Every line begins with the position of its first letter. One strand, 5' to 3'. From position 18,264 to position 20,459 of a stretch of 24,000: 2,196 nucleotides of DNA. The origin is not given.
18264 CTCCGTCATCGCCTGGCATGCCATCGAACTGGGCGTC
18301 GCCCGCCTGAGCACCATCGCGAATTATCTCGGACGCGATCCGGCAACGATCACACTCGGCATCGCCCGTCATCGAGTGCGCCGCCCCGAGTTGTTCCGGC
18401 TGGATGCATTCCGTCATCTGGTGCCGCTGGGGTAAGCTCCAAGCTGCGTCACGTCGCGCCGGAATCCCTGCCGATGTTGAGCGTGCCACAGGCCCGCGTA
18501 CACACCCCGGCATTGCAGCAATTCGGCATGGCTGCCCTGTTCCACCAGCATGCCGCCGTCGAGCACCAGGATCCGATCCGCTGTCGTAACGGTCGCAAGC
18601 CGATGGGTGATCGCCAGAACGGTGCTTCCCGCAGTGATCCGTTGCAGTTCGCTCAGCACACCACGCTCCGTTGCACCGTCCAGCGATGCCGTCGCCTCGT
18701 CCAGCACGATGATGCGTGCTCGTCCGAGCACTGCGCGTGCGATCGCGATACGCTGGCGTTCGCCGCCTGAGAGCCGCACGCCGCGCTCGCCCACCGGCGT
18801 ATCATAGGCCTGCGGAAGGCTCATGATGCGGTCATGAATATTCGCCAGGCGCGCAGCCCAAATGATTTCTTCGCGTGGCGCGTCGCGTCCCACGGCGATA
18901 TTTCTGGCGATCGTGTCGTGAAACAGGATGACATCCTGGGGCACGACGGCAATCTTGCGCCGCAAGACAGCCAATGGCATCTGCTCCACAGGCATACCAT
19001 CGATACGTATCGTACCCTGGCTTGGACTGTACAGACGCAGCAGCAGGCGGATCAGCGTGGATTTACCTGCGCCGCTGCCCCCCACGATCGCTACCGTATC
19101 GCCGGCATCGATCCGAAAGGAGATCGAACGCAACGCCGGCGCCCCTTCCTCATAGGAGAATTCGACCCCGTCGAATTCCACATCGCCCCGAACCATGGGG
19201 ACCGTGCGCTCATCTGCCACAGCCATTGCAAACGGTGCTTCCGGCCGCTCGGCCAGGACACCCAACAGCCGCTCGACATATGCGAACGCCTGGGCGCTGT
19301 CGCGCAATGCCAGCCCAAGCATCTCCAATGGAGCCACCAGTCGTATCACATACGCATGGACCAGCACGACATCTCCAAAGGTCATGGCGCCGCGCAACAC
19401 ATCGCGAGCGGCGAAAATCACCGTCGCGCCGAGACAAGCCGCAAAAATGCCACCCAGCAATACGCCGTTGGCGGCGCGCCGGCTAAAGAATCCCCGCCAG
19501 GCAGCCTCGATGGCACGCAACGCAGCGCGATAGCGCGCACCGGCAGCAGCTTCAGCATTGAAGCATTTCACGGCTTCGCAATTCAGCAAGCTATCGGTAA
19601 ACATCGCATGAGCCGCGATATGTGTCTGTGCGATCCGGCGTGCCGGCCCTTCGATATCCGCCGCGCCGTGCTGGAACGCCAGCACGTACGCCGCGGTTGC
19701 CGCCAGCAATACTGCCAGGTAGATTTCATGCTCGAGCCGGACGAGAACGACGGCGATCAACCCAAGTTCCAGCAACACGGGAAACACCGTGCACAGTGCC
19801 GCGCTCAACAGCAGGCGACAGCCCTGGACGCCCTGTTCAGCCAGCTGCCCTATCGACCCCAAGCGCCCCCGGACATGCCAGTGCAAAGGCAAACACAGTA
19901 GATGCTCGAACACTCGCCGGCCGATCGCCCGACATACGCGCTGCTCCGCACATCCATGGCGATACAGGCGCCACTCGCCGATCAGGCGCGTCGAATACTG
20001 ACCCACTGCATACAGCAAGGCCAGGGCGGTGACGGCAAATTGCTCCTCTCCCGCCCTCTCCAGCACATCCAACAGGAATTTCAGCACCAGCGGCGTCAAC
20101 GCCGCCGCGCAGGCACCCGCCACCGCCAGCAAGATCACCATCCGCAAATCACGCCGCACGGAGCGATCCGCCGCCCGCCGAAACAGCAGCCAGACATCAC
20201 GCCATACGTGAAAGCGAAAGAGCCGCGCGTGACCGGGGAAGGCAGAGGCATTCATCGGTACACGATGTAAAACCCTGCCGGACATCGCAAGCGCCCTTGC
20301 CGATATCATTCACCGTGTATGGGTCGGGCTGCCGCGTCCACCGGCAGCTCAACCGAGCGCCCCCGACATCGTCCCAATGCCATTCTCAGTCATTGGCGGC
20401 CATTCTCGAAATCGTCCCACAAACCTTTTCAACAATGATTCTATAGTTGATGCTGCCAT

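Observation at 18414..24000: Complete-looking class II lasso peptide gene cluster (divergent ABC exporter | precursor-B-C)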

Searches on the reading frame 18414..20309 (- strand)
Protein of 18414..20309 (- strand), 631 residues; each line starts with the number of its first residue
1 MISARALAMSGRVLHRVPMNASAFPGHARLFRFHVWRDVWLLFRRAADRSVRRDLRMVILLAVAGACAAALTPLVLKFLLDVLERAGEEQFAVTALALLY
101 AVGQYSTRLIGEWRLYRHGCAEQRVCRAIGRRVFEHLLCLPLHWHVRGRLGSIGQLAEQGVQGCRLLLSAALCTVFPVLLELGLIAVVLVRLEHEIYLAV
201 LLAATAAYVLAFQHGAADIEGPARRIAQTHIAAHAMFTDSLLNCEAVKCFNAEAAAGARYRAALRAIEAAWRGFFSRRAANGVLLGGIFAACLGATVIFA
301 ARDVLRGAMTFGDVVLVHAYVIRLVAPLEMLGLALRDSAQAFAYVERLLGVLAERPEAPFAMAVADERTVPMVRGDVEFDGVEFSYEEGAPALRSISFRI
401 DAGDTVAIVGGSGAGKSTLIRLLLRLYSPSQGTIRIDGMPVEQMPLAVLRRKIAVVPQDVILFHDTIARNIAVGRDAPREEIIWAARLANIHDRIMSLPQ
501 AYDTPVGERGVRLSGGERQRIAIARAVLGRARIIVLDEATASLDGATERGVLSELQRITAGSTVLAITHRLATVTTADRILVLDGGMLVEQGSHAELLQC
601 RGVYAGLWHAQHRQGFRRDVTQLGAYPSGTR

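Call 5: search_protein_families(library=pfam, proteins=[window:18414-20309:-], max_evalue=0.01)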
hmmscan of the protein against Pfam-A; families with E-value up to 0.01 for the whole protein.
window:18414-20309:- (631 aa): 7 families
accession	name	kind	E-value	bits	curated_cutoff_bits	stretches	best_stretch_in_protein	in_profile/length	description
PF00005.33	ABC_tran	-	2.3e-32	112.9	25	1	393-541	1-137/137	ABC transporter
PF00664.28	ABC_membrane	-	9e-19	68.6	28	1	57-326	3-272/274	ABC transporter transmembrane region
PF02463.25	SMC_N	-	8e-05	22.6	40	1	430-581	107-209/220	RecF/RecN/SMC N terminal domain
PF13401.12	AAA_22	-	0.00035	21.3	27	1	406-558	8-107/130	AAA domain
PF13191.12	AAA_16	-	0.00078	20.4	32.6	1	404-540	25-142/167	AAA ATPase domain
PF13555.12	AAA_29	-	0.001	19.2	27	1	398-424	17-43/61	P-loop containing region of AAA domain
PF03193.22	RsgA_GTPase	-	0.0073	16.6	30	0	395-425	99-128/174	RsgA GTPase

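Call 6: search_protein_families(library=ncbifam, proteins=[window:18414-20309:-], max_evalue=0.01)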
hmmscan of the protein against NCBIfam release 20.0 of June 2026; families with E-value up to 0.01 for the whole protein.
window:18414-20309:- (631 aa): 188 families (the best 25 are shown)
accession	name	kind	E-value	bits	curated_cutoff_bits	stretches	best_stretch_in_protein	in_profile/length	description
TIGR02203.1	MsbA_lipidA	equivalog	1.6e-97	327.4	602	1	52-613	10-571/572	lipid A export permease/ATP-binding protein MsbA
TIGR01846.1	type_I_sec_HlyB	subfamily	3.5e-96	323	725.55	1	51-611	137-692/694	type I secretion system permease/ATPase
TIGR02204.1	MsbA_rel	hypoth_equivalog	4e-92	309.7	780.4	1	58-610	24-574/576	ABC transporter, permease/ATP-binding protein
NF010178.0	PRK13657.1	equivalog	3.5e-89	299.8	733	1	60-612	26-571/588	glucan ABC transporter ATP-binding protein/ permease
NF045513.1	HepA_fam_ABC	equivalog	1.5e-84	284.6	725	1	79-606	83-604/610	heterocyst formation ABC transporter subunit HepA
NF052233.1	CphA_assoc_ABC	equivalog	4.8e-83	279.8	880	1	41-615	171-747/766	cyanophycin metabolism-associated ABC transporter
TIGR03796.1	NHLM_micro_ABC1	equivalog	3.5e-82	276.8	853.3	1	50-607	151-708/710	NHLP family bacteriocin export ABC transporter peptidase/permease/ATPase subunit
TIGR03375.1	type_I_sec_LssB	subfamily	3.4e-79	266.9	693.1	1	120-599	215-690/696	type I secretion system permease/ATPase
NF008381.0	PRK11176.1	equivalog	3.8e-78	263.3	867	1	116-612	87-580/582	lipid A ABC transporter ATP-binding protein/permease MsbA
TIGR03797.1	NHLM_micro_ABC2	equivalog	1.3e-76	258.5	709.4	1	48-611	131-685/686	NHLP bacteriocin export ABC transporter permease/ATPase subunit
TIGR00958.1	3a01208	subfamily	2.5e-74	250.8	874.6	1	217-607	323-710/711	antigen peptide transporter 2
TIGR01192.1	chvA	subfamily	4.7e-70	236.8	585.4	1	129-609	91-568/585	glucan export ABC transporter ATP-binding protein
NF008055.0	PRK10789.1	equivalog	7.4e-68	229.4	845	1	50-612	14-572/590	SmdA family multidrug ABC transporter permease/ATP-binding protein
TIGR01842.1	type_I_sec_PrtD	subfamily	4.5e-67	226.8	510.15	1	171-599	119-542/544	type I secretion system permease/ATPase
TIGR02857.1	CydD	equivalog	1.2e-66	225.7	435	1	311-583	255-529/529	thiol reductant ABC exporter subunit CydD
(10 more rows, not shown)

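Call 10: find_encoding_contigs(protein=window:18414-20309:-, flank=10000, max_places=6)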
Protein window:18414-20309:- (631 aa): no gene with exactly this product is on record in the collection.

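Call 29: search_solved_structures(query=window:18414-20309:-, max_evalue=1e-30)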
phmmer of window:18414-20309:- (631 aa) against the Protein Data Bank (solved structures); distinct sequences matched with E-value up to 1e-30: 265 (the best 60 are shown).
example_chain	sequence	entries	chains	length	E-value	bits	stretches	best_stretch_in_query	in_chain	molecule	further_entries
8woi_A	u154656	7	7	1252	1e-123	417.2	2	187-611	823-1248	ABC transporter B family member 19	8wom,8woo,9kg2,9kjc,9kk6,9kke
8wp0_A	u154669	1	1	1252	6.4e-123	414.5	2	187-611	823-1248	ABC transporter B family member 19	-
6fn1_A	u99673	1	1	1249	6.9e-123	414.4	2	237-609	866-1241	Human-mouse chimeric ABCB1 (ABCBHM)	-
7zk4_A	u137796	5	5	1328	7.4e-123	414.3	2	168-611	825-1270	ATP-dependent translocase ABCB1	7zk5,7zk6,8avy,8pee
6fn4_A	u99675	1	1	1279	7.5e-123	414.3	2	237-609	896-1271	Apo form of Human-mouse chimeric ABCB1 (ABCB1HM) in complex with Antigen binding fragment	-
7niu_A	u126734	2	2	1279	1.3e-122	413.5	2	289-611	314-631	Isoform 2 of Phosphatidylcholine translocator ABCB4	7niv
7zk8_A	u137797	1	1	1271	3.2e-122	412.2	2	168-607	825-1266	ATP-dependent translocase ABCB1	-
7zka_A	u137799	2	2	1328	3.3e-122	412.2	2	168-611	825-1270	ATP-dependent translocase ABCB1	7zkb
6ujp_A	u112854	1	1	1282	3.5e-122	412.1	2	168-610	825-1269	ATP-dependent translocase ABCB1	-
6ujw_A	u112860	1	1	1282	3.7e-122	412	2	168-610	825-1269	ATP-dependent translocase ABCB1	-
4q9h_A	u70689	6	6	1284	3.7e-122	412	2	170-611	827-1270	Multidrug resistance protein 1A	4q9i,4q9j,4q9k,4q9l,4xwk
4ksb_A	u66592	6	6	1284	3.8e-122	412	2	170-611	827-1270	Multidrug resistance protein 1A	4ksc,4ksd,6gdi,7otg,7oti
3g60_A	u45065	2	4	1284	3.9e-122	411.9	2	170-610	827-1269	Multidrug resistance protein 1a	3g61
6ujt_A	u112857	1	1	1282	4.1e-122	411.9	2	168-610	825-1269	ATP-dependent translocase ABCB1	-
4m2s_A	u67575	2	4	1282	4.1e-122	411.8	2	170-610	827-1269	Multidrug resistance protein 1A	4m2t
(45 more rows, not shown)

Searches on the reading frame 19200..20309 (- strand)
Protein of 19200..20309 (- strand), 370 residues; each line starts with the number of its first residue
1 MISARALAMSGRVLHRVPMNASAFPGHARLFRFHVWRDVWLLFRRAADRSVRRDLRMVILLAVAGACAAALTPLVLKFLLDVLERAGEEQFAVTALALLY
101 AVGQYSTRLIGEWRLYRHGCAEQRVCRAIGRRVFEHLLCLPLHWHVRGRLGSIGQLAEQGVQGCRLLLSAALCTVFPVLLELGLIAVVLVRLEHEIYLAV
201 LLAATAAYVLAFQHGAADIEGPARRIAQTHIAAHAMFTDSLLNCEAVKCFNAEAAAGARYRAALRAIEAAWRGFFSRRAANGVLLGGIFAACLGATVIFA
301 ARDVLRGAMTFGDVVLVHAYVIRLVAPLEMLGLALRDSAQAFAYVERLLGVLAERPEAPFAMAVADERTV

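Call 33: search_solved_structures(query=window:19200-20309:-, max_evalue=0.001)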
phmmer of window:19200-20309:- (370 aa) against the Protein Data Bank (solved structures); distinct sequences matched with E-value up to 0.001: 28.
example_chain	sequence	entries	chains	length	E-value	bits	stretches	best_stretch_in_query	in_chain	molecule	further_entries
7pr1_A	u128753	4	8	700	5.8e-25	91.4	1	80-350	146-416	Putative iron-sulfur protein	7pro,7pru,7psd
7pqx_A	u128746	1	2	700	5.8e-25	91.4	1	80-350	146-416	Putative iron-sulfur protein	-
23pi_A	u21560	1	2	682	9.2e-23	84.1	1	92-350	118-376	Iron-sulfur clusters transporter ABCB7, mitochondrial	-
23pg_A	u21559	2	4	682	9.2e-23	84.1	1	92-350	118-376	Iron-sulfur clusters transporter ABCB7, mitochondrial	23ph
7vgf_A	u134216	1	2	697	9.8e-23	84.1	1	92-350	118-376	Iron-sulfur clusters transporter ABCB7, mitochondrial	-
6pao_A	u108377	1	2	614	1.5e-22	83.4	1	43-362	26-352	ATM1-type heavy metal exporter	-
6paq_A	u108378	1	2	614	1.5e-22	83.4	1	43-362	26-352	ATM1-type heavy metal exporter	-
4mrn_A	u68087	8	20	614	1.5e-22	83.4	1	43-362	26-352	ABC transporter related protein | ATM1-type heavy metal exporter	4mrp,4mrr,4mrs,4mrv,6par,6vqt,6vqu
6pan_A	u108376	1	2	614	1.5e-22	83.4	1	43-362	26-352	ATM1-type heavy metal exporter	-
6pam_A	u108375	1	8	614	1.5e-22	83.4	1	43-362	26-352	ATM1-type heavy metal exporter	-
7psl_A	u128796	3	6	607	6.3e-22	81.4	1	63-349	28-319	Iron-sulfur clusters transporter ATM1, mitochondrial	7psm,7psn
7n58_A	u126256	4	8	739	6.3e-22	81.4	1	92-356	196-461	ABC transporter B family member 25, mitochondrial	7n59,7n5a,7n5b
4myc_A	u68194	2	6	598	7.9e-22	81.1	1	70-349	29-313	Iron-sulfur clusters transporter ATM1, mitochondrial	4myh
8yr3_A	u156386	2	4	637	5.7e-18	68.4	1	70-358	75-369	ATP-binding cassette sub-family B member 6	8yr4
8k7c_A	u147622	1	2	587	6.5e-18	68.2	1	70-358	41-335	ATP-binding cassette sub-family B member 6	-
4pl0_A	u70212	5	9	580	4.9e-06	29.1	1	226-359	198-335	Microcin-J25 export ATP-binding/permease protein McjD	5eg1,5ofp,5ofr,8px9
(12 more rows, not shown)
